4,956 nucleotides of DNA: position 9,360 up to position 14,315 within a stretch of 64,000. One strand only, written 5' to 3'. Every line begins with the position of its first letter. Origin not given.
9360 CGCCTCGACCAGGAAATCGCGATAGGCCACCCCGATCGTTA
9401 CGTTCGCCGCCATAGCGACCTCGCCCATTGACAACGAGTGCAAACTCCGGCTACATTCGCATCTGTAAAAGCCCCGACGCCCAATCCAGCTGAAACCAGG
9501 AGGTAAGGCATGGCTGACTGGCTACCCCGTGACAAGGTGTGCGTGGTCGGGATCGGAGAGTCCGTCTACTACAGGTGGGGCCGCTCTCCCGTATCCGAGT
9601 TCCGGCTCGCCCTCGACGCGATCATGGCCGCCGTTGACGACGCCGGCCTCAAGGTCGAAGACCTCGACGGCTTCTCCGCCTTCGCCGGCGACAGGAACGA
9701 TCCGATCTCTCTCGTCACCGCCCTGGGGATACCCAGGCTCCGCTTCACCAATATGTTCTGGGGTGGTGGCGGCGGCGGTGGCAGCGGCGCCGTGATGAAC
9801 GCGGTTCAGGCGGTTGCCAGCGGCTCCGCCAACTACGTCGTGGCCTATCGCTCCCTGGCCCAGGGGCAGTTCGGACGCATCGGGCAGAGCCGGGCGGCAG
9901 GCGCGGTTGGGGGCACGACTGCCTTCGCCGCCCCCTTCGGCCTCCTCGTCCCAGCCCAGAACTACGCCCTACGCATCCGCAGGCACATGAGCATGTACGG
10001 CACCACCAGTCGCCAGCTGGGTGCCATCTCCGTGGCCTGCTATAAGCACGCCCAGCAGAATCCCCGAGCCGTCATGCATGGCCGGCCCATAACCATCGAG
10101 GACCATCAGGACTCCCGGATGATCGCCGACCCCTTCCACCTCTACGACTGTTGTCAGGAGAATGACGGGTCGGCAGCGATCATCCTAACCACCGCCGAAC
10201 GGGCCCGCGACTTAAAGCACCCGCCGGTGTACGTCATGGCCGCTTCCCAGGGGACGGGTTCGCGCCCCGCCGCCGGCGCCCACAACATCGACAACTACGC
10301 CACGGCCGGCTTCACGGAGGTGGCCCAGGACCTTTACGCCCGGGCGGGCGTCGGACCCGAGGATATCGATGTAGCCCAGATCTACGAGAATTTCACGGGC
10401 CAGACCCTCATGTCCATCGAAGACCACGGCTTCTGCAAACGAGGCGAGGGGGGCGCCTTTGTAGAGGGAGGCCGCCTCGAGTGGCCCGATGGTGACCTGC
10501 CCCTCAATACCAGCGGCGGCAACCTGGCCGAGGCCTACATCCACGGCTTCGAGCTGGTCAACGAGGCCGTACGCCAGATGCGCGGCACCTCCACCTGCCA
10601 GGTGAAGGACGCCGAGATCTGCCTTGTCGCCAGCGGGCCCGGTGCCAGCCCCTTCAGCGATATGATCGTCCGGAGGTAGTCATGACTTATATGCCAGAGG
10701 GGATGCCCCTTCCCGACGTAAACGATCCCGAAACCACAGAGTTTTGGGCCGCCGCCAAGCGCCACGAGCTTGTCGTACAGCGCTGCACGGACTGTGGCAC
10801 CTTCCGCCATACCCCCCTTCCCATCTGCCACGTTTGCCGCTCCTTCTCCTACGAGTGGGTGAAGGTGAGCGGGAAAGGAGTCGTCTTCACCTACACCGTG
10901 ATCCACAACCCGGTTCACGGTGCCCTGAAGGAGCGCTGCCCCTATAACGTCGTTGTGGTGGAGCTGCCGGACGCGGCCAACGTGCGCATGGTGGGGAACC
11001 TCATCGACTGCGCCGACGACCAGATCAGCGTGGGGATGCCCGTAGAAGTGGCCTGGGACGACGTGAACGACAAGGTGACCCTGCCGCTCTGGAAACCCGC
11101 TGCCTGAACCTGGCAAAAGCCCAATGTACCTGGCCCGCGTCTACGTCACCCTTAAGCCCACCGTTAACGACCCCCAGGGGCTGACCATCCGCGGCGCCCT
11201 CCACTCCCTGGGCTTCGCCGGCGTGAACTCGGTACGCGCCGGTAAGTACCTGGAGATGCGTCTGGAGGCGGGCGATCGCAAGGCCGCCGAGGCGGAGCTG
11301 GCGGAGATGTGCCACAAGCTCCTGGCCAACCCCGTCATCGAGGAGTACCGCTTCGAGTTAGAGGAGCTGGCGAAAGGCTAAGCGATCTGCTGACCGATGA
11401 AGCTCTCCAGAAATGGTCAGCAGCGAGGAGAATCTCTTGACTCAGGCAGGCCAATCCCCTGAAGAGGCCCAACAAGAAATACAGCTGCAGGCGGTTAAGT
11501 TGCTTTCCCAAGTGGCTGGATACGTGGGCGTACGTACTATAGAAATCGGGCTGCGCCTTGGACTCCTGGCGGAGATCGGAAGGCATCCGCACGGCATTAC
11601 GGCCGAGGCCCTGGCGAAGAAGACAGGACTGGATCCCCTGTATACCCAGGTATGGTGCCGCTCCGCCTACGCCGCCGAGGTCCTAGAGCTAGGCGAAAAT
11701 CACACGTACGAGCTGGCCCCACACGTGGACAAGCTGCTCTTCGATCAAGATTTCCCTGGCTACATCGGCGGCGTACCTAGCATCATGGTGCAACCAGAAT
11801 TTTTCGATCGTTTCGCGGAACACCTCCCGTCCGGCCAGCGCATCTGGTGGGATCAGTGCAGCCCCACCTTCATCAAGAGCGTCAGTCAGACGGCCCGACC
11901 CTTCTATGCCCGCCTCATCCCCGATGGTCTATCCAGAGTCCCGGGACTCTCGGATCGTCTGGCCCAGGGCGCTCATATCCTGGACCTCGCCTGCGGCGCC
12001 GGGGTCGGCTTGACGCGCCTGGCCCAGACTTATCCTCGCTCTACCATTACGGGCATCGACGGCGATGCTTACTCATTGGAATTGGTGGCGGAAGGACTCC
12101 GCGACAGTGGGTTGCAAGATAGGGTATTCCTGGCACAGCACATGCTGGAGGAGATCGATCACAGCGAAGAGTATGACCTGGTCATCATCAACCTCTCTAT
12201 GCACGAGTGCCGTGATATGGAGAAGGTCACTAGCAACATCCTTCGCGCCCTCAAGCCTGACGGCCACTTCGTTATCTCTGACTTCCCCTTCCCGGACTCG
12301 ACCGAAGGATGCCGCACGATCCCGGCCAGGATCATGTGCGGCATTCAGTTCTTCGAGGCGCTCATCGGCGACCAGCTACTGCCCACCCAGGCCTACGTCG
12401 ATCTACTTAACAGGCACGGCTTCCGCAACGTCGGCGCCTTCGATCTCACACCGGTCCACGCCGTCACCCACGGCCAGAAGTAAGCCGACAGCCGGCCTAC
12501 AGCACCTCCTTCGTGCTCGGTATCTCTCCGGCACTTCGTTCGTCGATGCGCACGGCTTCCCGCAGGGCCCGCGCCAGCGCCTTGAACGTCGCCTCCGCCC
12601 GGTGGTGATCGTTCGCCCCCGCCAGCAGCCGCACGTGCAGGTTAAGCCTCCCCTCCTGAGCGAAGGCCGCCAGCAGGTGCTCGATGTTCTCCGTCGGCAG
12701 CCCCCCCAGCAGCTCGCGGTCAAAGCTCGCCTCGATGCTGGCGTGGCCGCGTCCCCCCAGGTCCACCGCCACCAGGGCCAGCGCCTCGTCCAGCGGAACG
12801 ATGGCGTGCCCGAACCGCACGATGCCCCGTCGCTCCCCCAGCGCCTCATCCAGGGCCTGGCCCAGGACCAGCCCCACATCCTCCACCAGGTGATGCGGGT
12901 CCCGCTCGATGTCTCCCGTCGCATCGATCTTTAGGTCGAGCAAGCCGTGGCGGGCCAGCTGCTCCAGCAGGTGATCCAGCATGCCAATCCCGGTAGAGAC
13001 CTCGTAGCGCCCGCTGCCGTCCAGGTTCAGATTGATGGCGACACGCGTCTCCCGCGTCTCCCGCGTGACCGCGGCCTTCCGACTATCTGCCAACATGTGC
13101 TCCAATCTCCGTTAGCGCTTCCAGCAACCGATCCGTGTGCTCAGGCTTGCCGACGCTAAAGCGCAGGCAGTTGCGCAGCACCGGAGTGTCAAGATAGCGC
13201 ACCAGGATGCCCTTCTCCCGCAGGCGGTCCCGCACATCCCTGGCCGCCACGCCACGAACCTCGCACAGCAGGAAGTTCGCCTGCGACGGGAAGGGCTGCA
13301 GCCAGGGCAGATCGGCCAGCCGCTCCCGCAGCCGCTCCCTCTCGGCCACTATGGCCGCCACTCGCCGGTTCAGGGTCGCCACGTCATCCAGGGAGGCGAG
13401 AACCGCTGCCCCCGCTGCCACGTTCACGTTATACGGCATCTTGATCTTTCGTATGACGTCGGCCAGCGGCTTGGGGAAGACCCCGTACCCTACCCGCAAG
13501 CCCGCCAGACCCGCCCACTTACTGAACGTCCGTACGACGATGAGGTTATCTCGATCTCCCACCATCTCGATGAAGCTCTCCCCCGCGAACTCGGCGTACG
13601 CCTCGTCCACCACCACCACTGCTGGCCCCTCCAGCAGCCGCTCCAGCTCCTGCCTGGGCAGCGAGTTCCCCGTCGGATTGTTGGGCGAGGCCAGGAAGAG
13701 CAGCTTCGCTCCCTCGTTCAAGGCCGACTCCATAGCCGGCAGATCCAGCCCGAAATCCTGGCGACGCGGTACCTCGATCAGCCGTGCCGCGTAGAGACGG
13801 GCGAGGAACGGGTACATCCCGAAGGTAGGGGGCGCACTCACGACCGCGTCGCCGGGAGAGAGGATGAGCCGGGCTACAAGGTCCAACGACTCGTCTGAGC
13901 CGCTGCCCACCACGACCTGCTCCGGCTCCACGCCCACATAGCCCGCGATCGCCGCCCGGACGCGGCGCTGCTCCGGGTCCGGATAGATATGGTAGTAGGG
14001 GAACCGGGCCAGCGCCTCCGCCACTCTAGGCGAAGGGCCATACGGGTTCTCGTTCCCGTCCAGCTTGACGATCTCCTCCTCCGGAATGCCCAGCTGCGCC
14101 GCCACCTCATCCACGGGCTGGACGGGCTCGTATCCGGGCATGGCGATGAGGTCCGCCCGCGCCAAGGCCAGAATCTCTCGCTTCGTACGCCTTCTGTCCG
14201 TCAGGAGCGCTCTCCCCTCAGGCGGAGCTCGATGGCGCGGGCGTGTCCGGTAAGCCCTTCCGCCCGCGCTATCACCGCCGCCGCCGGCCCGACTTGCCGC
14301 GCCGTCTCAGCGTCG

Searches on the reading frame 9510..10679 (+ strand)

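Call 25: search_protein_families(library=pfam, proteins=[window:9510-10679:+], max_evalue=0.001)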
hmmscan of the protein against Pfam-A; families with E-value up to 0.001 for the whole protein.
window:9510-10679:+ (389 aa): 2 families
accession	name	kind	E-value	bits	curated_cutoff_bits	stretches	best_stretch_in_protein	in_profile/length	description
PF22691.2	Thiolase_C_1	-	1e-31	110.1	28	1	261-376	13-130/144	Thiolase C-terminal domain-like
PF02803.24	Thiolase_C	-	0.00071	19.6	27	0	270-310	26-66/123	Thiolase, C-terminal domain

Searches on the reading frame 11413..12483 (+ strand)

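Call 25: search_protein_families(library=pfam, proteins=[window:11413-12483:+], max_evalue=0.001)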
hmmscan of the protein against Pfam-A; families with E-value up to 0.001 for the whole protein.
window:11413-12483:+ (356 aa): 9 families
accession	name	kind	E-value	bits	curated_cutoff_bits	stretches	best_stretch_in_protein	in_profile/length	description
PF13847.12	Methyltransf_31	-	1.5e-17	64.1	27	1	185-292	3-113/145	Methyltransferase domain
PF13649.12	Methyltransf_25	-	3.8e-14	53.6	27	1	189-284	1-97/97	Methyltransferase domain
PF08242.18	Methyltransf_12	-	4.5e-14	53.4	30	1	190-286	1-98/98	Methyltransferase domain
PF08241.18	Methyltransf_11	-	2.6e-12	47.6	21.2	1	190-288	1-95/95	Methyltransferase domain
PF13489.12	Methyltransf_23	-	8.6e-11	42.3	27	1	169-340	9-162/164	Methyltransferase domain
PF05175.20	MTS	-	3.7e-10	40.1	23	1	185-286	31-136/170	Methyltransferase small domain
PF01209.24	Ubie_methyltran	-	2.4e-07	30.8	20.1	1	185-291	47-154/233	ubiE/COQ5 methyltransferase family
PF06325.19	PrmA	-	0.00018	21.6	22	1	180-289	156-259/296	Ribosomal protein L11 methyltransferase (PrmA)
PF07021.18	MetW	-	0.00077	19.6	21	0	183-279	11-101/193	Methionine biosynthesis protein MetW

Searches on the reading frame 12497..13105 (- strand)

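Call 3: search_protein_families(library=pfam, proteins=[window:12497-13105:-], max_evalue=0.01)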
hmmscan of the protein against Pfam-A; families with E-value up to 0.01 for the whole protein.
window:12497-13105:- (202 aa): 1 family
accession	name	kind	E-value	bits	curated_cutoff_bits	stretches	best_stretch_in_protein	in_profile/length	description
PF00475.24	IGPD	-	4e-58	196.1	27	1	38-181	1-144/144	Imidazoleglycerol-phosphate dehydratase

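Call 4: search_protein_families(library=ncbifam, proteins=[window:12497-13105:-], max_evalue=0.01)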
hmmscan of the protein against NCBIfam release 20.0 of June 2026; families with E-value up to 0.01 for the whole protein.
window:12497-13105:- (202 aa): 13 families
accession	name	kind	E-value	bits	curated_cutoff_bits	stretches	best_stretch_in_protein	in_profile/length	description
NF002116.0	PRK00951.2-6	equivalog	7e-81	270.9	269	1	7-202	2-197/197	imidazoleglycerol-phosphate dehydratase HisB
NF002111.0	PRK00951.2-1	equivalog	1.6e-75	252.9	231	1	8-202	3-194/194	imidazoleglycerol-phosphate dehydratase HisB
NF002109.0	PRK00951.1-5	equivalog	3.1e-72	242.5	278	1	8-202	2-196/196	imidazoleglycerol-phosphate dehydratase HisB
NF002108.0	PRK00951.1-3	equivalog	8.6e-70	234.6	328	1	4-202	5-203/205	imidazoleglycerol-phosphate dehydratase HisB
NF002106.0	PRK00951.1-1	equivalog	2e-67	226.7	283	1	8-202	3-197/197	imidazoleglycerol-phosphate dehydratase HisB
NF002112.0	PRK00951.2-2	equivalog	1.3e-66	224.1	315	1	9-202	2-194/194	imidazoleglycerol-phosphate dehydratase HisB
NF003937.0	PRK05446.1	equivalog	2.2e-65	221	443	1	2-202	160-355/355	bifunctional histidinol-phosphatase/imidazoleglycerol-phosphate dehydratase HisB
NF002110.2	PRK00951.1-6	equivalog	1.8e-64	217.2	266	1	9-202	1-199/199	imidazoleglycerol-phosphate dehydratase HisB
NF002115.0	PRK00951.2-5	equivalog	7.1e-64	215.1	289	1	8-202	2-195/195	imidazoleglycerol-phosphate dehydratase HisB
NF002107.0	PRK00951.1-2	equivalog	2.6e-63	213.2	267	1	9-202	2-194/194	imidazoleglycerol-phosphate dehydratase HisB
NF002114.0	PRK00951.2-4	equivalog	6.3e-62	208.6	189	1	12-202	3-190/190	imidazoleglycerol-phosphate dehydratase HisB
NF002113.0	PRK00951.2-3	equivalog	8.8e-59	198.6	288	1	9-199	2-187/190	imidazoleglycerol-phosphate dehydratase HisB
NF010121.0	PRK13598.1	equivalog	1.3e-57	194.7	295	1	8-201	2-192/193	imidazoleglycerol-phosphate dehydratase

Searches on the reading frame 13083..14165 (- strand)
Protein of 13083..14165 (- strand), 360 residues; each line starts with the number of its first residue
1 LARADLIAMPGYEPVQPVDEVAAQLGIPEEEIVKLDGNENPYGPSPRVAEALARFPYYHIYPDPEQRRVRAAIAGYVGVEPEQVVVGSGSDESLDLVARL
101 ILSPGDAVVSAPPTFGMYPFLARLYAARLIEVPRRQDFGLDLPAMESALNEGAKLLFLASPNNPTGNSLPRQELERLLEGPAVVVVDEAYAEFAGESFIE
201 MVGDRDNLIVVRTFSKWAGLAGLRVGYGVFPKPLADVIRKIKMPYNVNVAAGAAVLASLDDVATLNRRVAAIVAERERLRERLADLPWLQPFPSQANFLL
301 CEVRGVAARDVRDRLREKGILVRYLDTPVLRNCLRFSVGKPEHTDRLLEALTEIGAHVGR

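Call 3: search_protein_families(library=pfam, proteins=[window:13083-14165:-], max_evalue=0.01)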
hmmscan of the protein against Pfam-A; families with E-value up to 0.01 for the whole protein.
window:13083-14165:- (360 aa): 3 families
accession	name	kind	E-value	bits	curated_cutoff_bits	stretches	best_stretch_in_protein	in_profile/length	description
PF00155.27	Aminotran_1_2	-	8.4e-65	219.7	19.7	1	31-351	2-361/361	Aminotransferase class I and II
PF00266.25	Aminotran_5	-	1e-06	28.5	21.5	1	68-189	47-177/371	Aminotransferase class-V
PF04864.19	Alliinase_C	-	0.00092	18.6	22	1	77-229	62-207/363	Allinase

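Call 4: search_protein_families(library=ncbifam, proteins=[window:13083-14165:-], max_evalue=0.01)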
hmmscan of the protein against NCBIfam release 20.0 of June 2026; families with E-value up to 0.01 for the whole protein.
window:13083-14165:- (360 aa): 73 families (the best 25 are shown)
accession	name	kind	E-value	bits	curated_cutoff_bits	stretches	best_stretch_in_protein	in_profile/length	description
TIGR01141.1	hisC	equivalog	3.1e-102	342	276.55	1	10-354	8-349/349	histidinol-phosphate transaminase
NF003496.0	PRK05166.1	equivalog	4e-75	252.9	540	1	1-354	9-369/373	histidinol-phosphate transaminase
NF002878.0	PRK03321.1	subfamily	1.6e-72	244.2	374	1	2-355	5-349/352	histidinol-phosphate transaminase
NF002726.0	PRK02610.1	equivalog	7.3e-65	219.3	391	1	3-353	6-367/374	histidinol-phosphate transaminase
NF002877.0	PRK03317.1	equivalog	9e-62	209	409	1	33-355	34-367/374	histidinol-phosphate transaminase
TIGR01140.1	L_thr_O3P_dcar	equivalog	3.5e-61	207.2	290.55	1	19-351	6-330/331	threonine-phosphate decarboxylase CobD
NF006014.0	PRK08153.1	equivalog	2.7e-59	200.9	510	1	34-354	37-363/370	pyridoxal phosphate-dependent aminotransferase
NF006580.0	PRK09105.1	subfamily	3.2e-52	177.6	444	1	29-354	45-370/375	pyridoxal phosphate-dependent aminotransferase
NF051461.1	pyoverd_PtaA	equivalog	3.8e-41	141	500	1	3-352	6-357/359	pyoverdine biosynthesis transaminase PtaA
NF005915.1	PRK07908.1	equivalog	3.6e-36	125.2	360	1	55-351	38-331/332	Rv2231c family histidinol phosphate aminotransferase CobC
NF006225.0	PRK08354.1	equivalog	3.2e-34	118.8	288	1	74-354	56-315/318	putative aminotransferase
NF041364.1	GntC_guanitoxin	equivalog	1.1e-33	116.6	415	1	66-320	39-319/356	guanitoxin biosynthesis PLP-dependent (S)-gamma-hydroxy-L-arginine cyclodehydratase GntC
NF053748.1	bifunc_CobBC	exception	5.6e-33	114.3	950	1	60-351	511-796/797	bifunctional hydrogenobyrinic acid a,c-diamide synthase/histidinol phosphate aminotransferase CobBC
NF004870.0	PRK06225.1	equivalog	1.7e-32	112.6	351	1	29-323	27-338/380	pyridoxal phosphate-dependent aminotransferase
NF004770.0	PRK06108.1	subfamily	3.3e-25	88.7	422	1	69-306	78-338/396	pyridoxal phosphate-dependent aminotransferase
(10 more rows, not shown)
